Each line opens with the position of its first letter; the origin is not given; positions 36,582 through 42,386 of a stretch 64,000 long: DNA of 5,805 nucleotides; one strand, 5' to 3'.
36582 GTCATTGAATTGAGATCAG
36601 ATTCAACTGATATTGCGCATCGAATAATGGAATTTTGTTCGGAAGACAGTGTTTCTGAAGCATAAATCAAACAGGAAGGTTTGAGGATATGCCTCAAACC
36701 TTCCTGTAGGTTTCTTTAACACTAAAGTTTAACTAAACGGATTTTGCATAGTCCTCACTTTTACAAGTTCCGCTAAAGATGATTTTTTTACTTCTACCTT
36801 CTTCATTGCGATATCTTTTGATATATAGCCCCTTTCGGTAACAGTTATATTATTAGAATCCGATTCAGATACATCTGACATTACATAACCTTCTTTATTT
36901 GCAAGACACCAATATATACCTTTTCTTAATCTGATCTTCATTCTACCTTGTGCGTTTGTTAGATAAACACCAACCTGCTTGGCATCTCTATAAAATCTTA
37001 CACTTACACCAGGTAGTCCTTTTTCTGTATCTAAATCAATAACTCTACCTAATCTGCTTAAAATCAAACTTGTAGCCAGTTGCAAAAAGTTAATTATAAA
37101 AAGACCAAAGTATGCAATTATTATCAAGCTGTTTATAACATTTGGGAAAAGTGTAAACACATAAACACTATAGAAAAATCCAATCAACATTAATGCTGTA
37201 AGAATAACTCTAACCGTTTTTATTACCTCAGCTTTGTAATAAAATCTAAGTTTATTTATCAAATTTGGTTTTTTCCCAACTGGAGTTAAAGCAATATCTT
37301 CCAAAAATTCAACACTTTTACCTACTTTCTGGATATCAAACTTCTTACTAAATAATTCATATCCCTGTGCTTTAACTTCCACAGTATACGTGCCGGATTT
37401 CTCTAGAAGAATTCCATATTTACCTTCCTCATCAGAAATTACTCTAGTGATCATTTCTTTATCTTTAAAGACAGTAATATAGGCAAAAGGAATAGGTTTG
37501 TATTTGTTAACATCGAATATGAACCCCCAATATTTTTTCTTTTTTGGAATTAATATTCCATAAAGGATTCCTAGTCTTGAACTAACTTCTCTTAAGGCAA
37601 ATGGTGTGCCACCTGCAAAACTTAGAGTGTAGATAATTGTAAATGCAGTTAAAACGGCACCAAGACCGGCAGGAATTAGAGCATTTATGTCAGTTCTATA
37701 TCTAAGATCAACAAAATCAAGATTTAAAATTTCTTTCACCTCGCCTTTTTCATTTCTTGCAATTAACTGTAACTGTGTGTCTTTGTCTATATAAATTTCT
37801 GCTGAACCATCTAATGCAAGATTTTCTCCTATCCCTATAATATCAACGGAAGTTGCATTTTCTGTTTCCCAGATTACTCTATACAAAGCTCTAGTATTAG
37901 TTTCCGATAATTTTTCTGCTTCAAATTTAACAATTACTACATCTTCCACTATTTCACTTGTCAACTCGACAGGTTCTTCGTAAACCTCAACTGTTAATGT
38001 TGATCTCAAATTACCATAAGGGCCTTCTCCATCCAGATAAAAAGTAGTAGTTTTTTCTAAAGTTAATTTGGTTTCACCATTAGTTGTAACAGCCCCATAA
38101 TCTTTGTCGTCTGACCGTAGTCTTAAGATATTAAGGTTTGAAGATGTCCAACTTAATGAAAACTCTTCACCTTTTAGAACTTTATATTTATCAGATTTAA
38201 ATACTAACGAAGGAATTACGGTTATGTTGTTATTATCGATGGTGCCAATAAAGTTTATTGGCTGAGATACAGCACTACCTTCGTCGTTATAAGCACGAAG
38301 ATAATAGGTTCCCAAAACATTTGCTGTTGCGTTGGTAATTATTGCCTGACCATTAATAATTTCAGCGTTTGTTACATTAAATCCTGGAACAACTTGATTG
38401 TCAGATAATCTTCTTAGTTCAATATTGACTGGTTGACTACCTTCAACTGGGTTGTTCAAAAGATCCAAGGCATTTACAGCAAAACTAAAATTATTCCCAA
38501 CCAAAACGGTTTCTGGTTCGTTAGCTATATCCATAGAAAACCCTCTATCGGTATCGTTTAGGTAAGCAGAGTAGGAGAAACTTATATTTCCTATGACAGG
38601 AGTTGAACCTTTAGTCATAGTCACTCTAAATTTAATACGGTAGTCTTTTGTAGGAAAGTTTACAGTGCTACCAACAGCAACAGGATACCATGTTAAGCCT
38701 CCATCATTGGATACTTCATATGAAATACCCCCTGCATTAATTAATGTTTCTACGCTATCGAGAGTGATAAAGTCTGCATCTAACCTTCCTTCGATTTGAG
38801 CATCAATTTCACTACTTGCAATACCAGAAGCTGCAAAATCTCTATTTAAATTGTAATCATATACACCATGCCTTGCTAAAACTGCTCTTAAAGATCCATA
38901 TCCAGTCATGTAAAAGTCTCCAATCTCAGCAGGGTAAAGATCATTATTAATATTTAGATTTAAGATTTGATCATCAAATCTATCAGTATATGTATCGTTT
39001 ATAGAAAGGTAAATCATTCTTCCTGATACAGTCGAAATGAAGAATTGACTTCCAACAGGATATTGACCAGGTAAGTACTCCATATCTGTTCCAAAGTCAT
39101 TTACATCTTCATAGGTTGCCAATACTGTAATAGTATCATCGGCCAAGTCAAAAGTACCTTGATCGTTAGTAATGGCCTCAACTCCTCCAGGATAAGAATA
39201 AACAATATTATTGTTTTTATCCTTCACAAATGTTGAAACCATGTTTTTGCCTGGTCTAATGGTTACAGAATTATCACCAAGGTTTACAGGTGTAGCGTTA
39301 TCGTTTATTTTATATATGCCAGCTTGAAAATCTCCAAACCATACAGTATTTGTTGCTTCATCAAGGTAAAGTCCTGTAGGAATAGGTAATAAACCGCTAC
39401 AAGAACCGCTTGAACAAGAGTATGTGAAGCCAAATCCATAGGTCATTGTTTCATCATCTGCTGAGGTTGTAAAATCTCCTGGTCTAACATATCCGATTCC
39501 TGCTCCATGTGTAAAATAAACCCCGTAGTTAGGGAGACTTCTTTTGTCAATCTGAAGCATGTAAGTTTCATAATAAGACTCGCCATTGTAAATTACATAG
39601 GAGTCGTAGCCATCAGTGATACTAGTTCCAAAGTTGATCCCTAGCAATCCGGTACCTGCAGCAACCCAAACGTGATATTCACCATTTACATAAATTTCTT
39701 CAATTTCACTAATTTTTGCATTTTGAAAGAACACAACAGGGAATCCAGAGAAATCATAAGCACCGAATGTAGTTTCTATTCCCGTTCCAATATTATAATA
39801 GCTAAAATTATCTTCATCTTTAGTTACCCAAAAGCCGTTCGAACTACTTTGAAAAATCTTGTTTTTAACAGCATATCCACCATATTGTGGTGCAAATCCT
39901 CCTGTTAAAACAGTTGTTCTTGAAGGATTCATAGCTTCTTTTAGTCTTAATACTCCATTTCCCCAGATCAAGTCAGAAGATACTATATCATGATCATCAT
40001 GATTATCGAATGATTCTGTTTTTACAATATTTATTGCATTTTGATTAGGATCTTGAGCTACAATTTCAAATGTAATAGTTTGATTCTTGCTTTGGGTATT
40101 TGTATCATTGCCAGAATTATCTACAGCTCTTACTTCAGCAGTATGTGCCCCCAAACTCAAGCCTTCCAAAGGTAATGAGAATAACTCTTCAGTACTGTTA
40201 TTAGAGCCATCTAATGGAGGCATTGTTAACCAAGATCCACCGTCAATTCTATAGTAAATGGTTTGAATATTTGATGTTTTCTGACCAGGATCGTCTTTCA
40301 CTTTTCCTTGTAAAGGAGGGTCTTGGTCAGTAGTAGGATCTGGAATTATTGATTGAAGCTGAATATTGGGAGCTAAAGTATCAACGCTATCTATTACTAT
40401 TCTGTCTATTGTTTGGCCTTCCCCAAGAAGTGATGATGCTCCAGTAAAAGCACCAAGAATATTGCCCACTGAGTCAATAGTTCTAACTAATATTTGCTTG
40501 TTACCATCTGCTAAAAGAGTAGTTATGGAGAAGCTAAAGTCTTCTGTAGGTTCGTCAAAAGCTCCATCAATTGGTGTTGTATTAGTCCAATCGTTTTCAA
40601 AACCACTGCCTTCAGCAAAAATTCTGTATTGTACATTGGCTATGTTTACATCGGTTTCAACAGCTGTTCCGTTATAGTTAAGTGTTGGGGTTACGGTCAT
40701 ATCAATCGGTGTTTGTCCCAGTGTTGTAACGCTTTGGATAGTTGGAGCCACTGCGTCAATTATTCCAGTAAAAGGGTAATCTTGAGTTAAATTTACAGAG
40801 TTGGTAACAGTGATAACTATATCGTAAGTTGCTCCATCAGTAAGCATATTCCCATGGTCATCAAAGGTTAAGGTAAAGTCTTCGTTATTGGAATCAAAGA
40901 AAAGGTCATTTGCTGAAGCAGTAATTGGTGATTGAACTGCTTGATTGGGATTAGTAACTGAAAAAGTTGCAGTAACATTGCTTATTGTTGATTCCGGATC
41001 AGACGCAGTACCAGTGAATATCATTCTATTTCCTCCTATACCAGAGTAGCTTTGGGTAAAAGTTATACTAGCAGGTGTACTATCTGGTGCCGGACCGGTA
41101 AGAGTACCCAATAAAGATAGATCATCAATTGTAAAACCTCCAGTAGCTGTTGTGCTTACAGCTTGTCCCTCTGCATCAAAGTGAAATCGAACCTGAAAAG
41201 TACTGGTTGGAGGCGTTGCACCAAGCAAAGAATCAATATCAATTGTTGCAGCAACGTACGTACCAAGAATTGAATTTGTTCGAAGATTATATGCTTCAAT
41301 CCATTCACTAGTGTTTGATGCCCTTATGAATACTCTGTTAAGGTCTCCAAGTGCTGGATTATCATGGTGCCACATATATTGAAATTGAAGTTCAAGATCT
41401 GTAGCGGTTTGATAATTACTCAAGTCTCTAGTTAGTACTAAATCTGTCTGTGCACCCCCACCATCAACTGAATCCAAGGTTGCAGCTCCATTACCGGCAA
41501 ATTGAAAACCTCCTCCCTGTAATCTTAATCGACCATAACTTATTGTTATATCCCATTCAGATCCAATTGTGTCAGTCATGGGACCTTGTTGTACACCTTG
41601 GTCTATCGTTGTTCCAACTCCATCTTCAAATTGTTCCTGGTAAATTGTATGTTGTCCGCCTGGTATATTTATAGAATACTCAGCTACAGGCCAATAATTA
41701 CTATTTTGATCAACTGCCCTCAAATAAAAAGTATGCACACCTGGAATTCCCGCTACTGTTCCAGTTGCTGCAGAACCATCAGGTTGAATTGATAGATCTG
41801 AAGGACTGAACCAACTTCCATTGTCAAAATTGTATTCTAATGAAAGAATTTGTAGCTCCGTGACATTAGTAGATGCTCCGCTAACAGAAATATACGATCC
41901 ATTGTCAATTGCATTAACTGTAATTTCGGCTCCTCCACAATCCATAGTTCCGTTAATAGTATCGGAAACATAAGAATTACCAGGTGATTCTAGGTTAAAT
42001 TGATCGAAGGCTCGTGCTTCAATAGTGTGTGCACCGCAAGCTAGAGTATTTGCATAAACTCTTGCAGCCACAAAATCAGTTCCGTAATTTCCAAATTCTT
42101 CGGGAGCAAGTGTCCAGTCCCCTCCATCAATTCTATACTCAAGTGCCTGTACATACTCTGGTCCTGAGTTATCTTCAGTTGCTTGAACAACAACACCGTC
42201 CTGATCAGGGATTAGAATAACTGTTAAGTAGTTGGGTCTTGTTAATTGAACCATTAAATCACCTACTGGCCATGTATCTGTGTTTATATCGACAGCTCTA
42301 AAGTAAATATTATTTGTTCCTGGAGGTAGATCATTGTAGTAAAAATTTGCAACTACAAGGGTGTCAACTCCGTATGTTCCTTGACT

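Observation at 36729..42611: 1960-aa surface protein with C-terminal multi-TM region interleaved with two CarboxypepD_reg-like domains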

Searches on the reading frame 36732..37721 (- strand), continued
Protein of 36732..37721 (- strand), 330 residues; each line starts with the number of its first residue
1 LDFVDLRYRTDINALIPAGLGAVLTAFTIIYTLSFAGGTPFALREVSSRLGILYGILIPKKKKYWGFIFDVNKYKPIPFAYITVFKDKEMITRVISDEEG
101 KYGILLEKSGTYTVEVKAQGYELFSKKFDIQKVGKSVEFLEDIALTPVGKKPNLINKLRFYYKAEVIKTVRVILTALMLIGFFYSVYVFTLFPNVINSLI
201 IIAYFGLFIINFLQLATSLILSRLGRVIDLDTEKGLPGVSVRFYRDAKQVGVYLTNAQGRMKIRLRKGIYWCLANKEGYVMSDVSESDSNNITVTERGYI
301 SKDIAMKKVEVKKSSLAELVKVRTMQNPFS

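Call 79: search_solved_structures(query=A3, max_evalue=1)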
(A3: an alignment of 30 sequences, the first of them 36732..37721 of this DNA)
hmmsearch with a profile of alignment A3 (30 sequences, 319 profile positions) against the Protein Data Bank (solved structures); distinct sequences matched with E-value up to 1: 10.
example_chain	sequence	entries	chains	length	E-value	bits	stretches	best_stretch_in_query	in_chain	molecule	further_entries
10ps_A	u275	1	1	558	7.9e-08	35.1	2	71-124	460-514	Serine-aspartate repeat-containing protein D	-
6fwv_A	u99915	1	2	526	1.2e-05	28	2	227-304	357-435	Collagen Adhesion protein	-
9c7v_B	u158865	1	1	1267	0.00035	23.2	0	92-143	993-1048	BOS complex subunit NOMO2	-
9gbc_A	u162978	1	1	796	0.00042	22.9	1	67-136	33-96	TonB-linked outer membrane receptor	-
1h8l_A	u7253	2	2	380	0.00054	22.6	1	61-133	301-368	CARBOXYPEPTIDASE GP180 RESIDUES 503-882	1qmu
8eat_B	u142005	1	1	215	0.022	17.3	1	155-227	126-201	Vacuolar ATPase assembly integral membrane protein VPH2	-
1uwy_A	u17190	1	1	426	0.023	17.2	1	214-283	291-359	CARBOXYPEPTIDASE M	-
9hfj_A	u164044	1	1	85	0.18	14.3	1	218-281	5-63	SusC homolog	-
9e7m_Ta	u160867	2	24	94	0.53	12.7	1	73-124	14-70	Tail fiber protein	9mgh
3qva_A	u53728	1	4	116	0.6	12.5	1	217-259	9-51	Transthyretin-like protein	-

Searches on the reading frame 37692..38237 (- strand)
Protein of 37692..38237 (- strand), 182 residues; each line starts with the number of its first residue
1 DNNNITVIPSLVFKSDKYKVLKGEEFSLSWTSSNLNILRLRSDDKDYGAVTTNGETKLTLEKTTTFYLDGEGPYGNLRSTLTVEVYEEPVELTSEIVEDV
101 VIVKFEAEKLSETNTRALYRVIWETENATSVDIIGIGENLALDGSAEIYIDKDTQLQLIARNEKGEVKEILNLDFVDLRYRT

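Call 78: search_protein_families(library=pfam, proteins=[window:37692-38237:-], max_evalue=1)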
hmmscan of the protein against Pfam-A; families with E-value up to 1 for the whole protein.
window:37692-38237:- (182 aa): 1 family
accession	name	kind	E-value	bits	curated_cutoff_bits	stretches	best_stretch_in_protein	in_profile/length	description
PF22820.2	TcaA_3rd_4th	-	0.063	13.7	27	0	42-64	28-50/73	TcaA protein 3rd/4th domain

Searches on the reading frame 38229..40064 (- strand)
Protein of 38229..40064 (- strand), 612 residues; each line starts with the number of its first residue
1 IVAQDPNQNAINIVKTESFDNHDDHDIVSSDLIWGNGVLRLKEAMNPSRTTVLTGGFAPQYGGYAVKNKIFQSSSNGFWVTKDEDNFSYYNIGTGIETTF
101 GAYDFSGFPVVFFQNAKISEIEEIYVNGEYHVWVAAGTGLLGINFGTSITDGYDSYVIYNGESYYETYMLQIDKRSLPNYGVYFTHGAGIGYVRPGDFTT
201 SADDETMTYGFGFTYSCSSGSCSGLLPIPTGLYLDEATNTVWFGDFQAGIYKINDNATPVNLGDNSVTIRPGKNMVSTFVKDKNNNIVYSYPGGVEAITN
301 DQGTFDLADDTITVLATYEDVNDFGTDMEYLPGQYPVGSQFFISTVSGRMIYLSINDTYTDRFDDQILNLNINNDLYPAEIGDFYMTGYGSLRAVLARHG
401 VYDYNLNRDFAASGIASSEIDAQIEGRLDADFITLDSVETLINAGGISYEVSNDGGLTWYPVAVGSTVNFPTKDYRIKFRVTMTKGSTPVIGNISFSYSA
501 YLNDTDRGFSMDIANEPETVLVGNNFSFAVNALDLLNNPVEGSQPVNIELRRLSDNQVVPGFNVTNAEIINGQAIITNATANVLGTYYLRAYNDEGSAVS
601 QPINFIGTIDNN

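Call 67: predict_structure(alignment_id=A5)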
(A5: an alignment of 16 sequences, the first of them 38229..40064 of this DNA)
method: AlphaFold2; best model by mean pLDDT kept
length: 612 residues; sequences in the alignment: 16
mean_pLDDT: 85.5   pTM: 0.77
mean pLDDT of the five models: 85.5, 82.9, 83.0, 82.5, 82.4
residues with pLDDT >= 90: 295; 70-90: 258; 50-70: 35; < 50: 24
segments of 3 or more residues with pLDDT < 50: 112-114, 162-164, 211-225
pLDDT, mean of each block of 10 residues (from residue 1): 66 88 86 92 93 87 74 95 90 94 69 64 94 85 91 76 68 93 84 84 79 44 56 93 86 89 82 87 94 91 73 90 87 90 89 90 90 77 93 92 94 91 67 90 91 90 90 85 90 90 80 94 93 87 90 94 92 91 95 93 89 46
secondary structure, 60 per line:
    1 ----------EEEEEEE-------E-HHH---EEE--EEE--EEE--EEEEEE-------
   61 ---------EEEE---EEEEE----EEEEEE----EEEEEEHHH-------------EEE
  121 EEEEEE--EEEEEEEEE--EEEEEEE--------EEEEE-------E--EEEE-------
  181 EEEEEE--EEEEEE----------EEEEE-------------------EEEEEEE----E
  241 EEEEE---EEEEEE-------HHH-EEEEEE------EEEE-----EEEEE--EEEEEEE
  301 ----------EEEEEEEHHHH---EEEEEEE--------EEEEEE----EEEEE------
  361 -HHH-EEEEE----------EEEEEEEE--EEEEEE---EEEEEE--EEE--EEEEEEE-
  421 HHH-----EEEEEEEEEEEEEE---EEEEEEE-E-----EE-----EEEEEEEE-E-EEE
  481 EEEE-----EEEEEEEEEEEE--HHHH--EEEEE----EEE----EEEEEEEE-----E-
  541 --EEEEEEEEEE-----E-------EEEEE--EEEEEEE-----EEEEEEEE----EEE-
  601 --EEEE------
elements in order: E11-17 E33-35 E38-40 E43-45 E48-53 E70-73 E77-81 E86-91 E96-101 E118-126 E129-137 E140-146 E155-159 E170-173 E181-186 E189-194 E205-209 E229-235 E240-245 E249-254 E266-271 E278-281 E287-291 E294-300 E311-317 H318-321 E325-331 E340-345 E350-354 E366-370 E381-388 E391-396 E400-405 E408-410 E413-419 E429-442 E446-452 E467-474 E478-484 E490-501 H504-507 E510-514 E519-521 E526-533 E543-552 E566-570 E573-579 E585-592 E597-599 E603-606
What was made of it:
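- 38808..40046 (-): Residues 856-1268: N-terminal strands plus a seven-bladed beta-propeller (blades about 919-1268). A loop motif (N/D)-x-G-T-(P/F)-x4-D-D recurs, with conserved acidic pairs at 1052/3, 1113, 1158/9 and 1213/4. AlphaFold2 model: pLDDT 85.5, pTM 0.77, 28 strands in groups of four (call 67).
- On Sialidase / BNR propellers: The model has seven blades (call 67).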

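Call 69: fold_search(model_id=the predicted structure, library=pdb)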
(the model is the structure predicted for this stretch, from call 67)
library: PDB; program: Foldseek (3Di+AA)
matches with E <= 10: 1861; with E <= 0.001: 272
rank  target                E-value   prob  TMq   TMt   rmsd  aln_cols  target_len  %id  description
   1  3ott_A                1.8e-10  1.00  0.22  0.19  36.5       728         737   11  Crystal Structure of the extracellular domain of the putative one component system BT4673 from B. thetaiotaomicron (released 2011-08-10)
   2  4a2l_D                8.5e-10  1.00  0.29  0.25  26.4       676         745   10  Structure of the periplasmic domain of the heparin and heparan sulphate sensing hybrid two component system BT4663 in  (released 2012-05-02)
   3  4a2l_E                1.6e-09  1.00  0.22  0.19  31.6       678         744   11  Structure of the periplasmic domain of the heparin and heparan sulphate sensing hybrid two component system BT4663 in  (released 2012-05-02)
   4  4a2m_A                5.6e-09  1.00  0.32  0.27  28.8       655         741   11  Structure of the periplasmic domain of the heparin and heparan sulphate sensing hybrid two component system BT4663 in  (released 2012-05-02)
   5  8hme_D                1.5e-08  1.00  0.34  0.21  24.6       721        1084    8  head module state 1 of Tetrahymena IFT-A (released 2023-06-14)
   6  6vbv_7                2.0e-08  1.00  0.38  0.33  25.6       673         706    8  Structure of the bovine BBSome:ARL6:GTP complex (released 2020-01-29)
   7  8cuk_B                2.1e-08  1.00  0.35  0.57   7.2       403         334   11  X-ray Structure of the WD40 domain of HOPS subunit Vps11 from Yeast (released 2022-05-25)
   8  8cuk_A                2.3e-08  1.00  0.36  0.60   6.8       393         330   12  X-ray Structure of the WD40 domain of HOPS subunit Vps11 from Yeast (released 2022-05-25)
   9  8hmf_D                4.1e-08  1.00  0.34  0.17  25.5       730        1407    9  head module state 2 of Tetrahymena IFT-A (released 2023-06-14)
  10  5v3o_A                4.1e-08  1.00  0.27  0.16  29.6       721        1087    8  Cereblon in complex with DDB1 and CC-220 (released 2017-05-03)
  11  7lps_A                5.0e-08  1.00  0.27  0.22  28.5       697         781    8  Crystal structure of DDB1-CRBN-ALV1 complex bound to Helios (IKZF2 ZF2) (released 2021-06-02)
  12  9n73_LQ               7.2e-08  1.00  0.21  0.16  26.8       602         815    9  SSU processome maturation and disassembly, State G (released 2025-10-29)
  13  6ud7_B                7.9e-08  1.00  0.27  0.22  29.1       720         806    8  Crystal structure of full-length human DCAF15-DDB1(deltaBPB)-DDA1-RBM39 in complex with indisulam (released 2019-12-18)
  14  9n6z_LQ               1.0e-07  1.00  0.34  0.26  30.7       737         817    7  SSU processome maturation and disassembly, State D (released 2025-11-05)
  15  6voa_C                1.2e-07  1.00  0.38  0.35  25.9       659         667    8  Cryo-EM structure of the BBSome-ARL6 complex (released 2020-06-24)
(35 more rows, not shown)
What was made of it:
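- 38808..40046 (-): Foldseek matches propellers (call 69).
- Closest known: Periplasmic sensor domains of Bacteroides hybrid two-component systems. Same: These are the best fold matches to the propeller region (E = 1.8e-10 to 5.6e-9; call 69).
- Closest known: Integrins. Same: Integrin alphaV appears among the Foldseek hits at rank 48 (call 69).
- Its best matches are extracellular sensor propellers of Bacteroides hybrid two-component systems (calls 67, 69). A sialidase with a carbohydrate-binding module appears among the Foldseek hits at rank 39 (call 69). The best matches are non-catalytic sensor and WD40-type propellers (call 69).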

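Call 80: search_solved_structures(query=A5, max_evalue=1)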
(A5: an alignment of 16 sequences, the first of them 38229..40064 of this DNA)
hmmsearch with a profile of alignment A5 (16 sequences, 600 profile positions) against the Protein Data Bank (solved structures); distinct sequences matched with E-value up to 1: 2.
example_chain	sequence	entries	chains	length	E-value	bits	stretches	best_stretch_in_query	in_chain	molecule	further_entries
5m11_A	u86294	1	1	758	0.06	15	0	234-292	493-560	Immunoreactive 84kD antigen PG93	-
5g4y_A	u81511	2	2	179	0.95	11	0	72-169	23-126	Methyl-accepting chemotaxis sensory transducer with Cache sensor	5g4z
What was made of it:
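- Profile searches of PDB sequences find nothing (call 80).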

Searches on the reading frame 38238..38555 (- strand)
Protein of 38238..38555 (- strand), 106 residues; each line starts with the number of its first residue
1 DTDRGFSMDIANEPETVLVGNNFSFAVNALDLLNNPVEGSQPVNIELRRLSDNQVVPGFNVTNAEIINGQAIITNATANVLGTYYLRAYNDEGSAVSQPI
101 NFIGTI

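Call 78: search_protein_families(library=pfam, proteins=[window:38238-38555:-], max_evalue=1)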
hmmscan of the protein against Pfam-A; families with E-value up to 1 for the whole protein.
window:38238-38555:- (106 aa): 1 family
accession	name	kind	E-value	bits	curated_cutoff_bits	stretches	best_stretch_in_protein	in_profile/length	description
PF13895.12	Ig_2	-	0.054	14.2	27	1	39-101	25-76/79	Immunoglobulin domain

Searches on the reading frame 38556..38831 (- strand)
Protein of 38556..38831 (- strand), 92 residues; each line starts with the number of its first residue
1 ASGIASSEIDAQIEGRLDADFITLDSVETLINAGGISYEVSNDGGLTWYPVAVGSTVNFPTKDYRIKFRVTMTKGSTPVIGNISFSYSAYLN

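Call 78: search_protein_families(library=pfam, proteins=[window:38556-38831:-], max_evalue=1)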
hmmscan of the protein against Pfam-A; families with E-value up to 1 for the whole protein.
window:38556-38831:- (92 aa): 2 families
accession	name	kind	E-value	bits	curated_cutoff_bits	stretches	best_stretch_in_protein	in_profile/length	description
PF02933.23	CDC48_2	-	0.014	15.5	22.4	1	49-80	17-48/64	Cell division protein 48 (CDC48), domain 2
PF02012.26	BNR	-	0.062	13.8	27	1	40-49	2-11/12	BNR/Asp-box repeat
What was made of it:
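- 38556..38807 (-): Residues 1269-1352: beta-sandwich with one canonical Asp-box (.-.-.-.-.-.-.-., 1301-1308). The BNR Pfam hint is sub-threshold, E = 0.062 (call 78).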

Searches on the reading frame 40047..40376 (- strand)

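Call 78: search_protein_families(library=pfam, proteins=[window:40047-40376:-], max_evalue=1)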
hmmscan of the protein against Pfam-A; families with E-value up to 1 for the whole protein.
window:40047-40376:- (110 aa): 1 family
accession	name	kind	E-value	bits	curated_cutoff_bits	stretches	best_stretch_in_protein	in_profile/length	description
PF03423.18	CBM_25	-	0.041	14.6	27.3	1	35-103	17-81/106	Carbohydrate binding domain (family 25)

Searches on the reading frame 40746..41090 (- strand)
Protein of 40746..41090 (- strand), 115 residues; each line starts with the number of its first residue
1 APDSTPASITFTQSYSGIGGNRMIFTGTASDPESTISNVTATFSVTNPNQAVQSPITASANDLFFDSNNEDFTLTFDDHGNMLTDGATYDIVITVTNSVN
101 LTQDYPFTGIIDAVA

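Call 78: search_protein_families(library=pfam, proteins=[window:40746-41090:-], max_evalue=1)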
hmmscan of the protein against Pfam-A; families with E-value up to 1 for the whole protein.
window:40746-41090:- (115 aa): 1 family
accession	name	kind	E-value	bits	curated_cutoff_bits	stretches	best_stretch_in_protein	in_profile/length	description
PF18887.5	MBG_3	-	0.74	10.4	25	0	69-98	27-56/72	MBG domain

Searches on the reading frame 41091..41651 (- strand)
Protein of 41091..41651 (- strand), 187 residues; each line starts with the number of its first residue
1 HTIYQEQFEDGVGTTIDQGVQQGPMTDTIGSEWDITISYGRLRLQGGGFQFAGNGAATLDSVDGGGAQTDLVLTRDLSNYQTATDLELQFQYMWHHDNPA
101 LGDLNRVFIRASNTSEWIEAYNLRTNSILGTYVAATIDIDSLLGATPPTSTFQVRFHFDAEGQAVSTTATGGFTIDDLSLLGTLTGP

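Call 78: search_protein_families(library=pfam, proteins=[window:41091-41651:-], max_evalue=1)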
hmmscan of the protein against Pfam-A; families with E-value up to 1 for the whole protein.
window:41091-41651:- (187 aa): 0 families
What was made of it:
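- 41091..41651 (-): Residues 321-507: jelly-roll-like domain found only in the closest relatives and, repeated, in type IX-secreted giants of one unrelated 2.25-Mb genome. No Pfam match (call 78).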

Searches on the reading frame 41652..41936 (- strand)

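Call 78: search_protein_families(library=pfam, proteins=[window:41652-41936:-], max_evalue=1)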
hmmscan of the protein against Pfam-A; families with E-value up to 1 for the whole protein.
window:41652-41936:- (95 aa): 1 family
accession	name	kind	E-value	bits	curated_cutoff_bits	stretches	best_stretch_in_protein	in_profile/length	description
PF03422.21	CBM_6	-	0.067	13.9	28.9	1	7-89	53-123/125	Carbohydrate binding module (family 6)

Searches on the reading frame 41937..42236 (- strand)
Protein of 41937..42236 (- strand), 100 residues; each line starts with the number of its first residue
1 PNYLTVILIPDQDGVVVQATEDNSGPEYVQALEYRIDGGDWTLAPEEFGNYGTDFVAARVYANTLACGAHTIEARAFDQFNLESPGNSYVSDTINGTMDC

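Call 78: search_protein_families(library=pfam, proteins=[window:41937-42236:-], max_evalue=1)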
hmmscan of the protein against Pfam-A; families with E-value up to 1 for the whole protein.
window:41937-42236:- (100 aa): 1 family
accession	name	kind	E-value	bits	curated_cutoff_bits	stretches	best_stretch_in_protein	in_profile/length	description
PF20062.4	DUF6461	-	0.089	12.6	23.2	1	22-87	67-132/215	Family of unknown function (DUF6461)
